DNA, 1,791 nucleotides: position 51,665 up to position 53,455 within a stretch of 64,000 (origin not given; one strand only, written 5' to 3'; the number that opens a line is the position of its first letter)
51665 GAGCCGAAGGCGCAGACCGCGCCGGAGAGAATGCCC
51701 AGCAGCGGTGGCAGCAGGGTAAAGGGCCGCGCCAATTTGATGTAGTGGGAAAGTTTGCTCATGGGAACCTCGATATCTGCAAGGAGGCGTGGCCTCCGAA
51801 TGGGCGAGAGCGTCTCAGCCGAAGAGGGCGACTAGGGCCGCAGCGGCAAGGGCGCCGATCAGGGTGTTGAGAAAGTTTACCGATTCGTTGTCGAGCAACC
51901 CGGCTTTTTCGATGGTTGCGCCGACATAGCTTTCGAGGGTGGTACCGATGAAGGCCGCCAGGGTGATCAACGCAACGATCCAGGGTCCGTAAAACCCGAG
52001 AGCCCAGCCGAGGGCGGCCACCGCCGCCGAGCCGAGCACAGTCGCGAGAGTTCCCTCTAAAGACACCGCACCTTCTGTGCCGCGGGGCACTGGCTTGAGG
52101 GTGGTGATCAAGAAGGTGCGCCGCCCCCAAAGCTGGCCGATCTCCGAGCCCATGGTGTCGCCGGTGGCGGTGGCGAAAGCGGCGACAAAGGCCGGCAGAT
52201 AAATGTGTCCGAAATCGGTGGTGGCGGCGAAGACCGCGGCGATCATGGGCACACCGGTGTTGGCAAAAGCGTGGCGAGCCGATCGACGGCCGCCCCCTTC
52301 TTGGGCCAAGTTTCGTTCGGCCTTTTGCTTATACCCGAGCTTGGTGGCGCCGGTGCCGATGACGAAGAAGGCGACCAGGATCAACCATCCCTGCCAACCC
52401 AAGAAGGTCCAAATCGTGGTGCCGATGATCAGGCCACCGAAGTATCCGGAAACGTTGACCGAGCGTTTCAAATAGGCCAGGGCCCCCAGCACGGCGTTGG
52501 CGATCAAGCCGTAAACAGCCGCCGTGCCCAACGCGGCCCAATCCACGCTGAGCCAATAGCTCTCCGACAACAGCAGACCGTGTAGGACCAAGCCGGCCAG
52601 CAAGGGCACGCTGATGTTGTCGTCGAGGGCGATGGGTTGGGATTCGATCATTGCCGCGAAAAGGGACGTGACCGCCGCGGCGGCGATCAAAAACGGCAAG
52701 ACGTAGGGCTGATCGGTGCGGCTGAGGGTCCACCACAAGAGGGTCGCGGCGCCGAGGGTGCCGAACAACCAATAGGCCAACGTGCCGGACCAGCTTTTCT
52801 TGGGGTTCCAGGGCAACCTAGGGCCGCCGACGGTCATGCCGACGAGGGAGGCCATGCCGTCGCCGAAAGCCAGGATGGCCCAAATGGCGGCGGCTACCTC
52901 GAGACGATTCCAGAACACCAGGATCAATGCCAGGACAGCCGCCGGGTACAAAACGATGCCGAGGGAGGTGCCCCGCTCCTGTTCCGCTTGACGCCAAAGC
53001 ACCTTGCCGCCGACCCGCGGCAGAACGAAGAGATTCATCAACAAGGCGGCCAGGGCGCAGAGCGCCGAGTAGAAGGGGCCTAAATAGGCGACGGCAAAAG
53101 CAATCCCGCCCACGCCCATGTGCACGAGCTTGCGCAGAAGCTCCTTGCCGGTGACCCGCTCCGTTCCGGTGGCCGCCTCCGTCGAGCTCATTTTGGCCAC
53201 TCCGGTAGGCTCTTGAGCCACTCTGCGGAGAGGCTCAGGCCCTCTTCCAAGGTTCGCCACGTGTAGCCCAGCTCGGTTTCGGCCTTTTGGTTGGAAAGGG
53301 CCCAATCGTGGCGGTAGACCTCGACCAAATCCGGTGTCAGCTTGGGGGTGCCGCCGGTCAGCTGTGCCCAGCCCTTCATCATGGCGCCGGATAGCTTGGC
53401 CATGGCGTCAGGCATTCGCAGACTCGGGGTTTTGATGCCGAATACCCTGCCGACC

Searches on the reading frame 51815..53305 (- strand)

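Call 77: search_protein_families(library=pfam, proteins=[window:51815-53305:-], max_evalue=0.0001)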
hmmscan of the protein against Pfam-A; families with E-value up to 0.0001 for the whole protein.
window:51815-53305:- (496 aa): 1 family
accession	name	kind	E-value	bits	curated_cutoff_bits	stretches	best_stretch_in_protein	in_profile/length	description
PF01940.21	DUF92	-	1.4e-58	198.6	27.5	1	270-485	3-251/251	Integral membrane protein DUF92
